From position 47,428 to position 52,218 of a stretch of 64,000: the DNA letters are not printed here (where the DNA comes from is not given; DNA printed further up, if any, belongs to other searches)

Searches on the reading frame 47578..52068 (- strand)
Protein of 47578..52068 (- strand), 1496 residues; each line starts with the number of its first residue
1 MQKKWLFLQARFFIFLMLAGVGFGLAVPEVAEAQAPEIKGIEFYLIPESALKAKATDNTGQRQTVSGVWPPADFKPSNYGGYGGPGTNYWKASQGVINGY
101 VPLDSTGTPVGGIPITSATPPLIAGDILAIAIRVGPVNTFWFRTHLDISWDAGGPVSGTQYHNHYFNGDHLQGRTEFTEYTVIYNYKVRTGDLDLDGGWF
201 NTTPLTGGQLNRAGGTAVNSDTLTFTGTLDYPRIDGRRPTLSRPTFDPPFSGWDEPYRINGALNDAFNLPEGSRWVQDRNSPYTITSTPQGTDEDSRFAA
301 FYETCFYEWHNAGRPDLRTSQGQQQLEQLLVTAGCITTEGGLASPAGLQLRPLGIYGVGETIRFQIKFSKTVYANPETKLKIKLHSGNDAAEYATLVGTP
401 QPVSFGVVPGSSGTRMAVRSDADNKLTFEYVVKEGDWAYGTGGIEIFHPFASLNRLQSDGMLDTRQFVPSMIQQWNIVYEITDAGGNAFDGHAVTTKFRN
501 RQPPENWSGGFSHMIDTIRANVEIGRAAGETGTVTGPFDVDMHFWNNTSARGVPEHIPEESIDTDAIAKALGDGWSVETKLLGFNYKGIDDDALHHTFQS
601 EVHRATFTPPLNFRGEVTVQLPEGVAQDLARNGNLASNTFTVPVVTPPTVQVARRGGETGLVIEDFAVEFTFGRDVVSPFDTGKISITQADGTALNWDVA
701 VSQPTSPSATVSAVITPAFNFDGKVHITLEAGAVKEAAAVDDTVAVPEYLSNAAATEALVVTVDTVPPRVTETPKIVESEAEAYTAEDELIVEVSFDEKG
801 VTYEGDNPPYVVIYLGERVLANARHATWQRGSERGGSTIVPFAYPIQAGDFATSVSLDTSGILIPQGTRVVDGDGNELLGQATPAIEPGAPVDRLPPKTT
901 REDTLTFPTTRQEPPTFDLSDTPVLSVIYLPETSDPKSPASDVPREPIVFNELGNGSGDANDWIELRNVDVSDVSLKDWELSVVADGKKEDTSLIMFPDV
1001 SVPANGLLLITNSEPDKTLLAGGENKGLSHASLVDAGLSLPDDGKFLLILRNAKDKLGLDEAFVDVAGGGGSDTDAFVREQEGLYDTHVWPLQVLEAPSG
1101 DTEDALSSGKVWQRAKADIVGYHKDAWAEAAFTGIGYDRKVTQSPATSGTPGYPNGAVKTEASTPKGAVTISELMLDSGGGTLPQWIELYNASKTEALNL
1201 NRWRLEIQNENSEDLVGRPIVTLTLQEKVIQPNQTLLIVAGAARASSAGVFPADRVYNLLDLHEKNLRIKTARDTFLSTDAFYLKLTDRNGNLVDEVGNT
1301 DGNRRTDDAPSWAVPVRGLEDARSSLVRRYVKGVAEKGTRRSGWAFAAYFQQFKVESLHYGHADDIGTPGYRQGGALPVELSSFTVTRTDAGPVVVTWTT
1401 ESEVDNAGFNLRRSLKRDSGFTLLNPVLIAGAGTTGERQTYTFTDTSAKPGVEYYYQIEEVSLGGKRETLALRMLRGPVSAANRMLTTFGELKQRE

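Call 23: search_protein_families(library=pfam, max_evalue=0.0001, proteins=[window:47578-52068:-])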
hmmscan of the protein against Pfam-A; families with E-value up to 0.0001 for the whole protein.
window:47578-52068:- (1496 aa): 1 family
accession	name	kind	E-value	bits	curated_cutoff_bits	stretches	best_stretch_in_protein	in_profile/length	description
PF00932.25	LTD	-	1.4e-20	74.1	34.3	2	1163-1299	2-107/109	Lamin Tail Domain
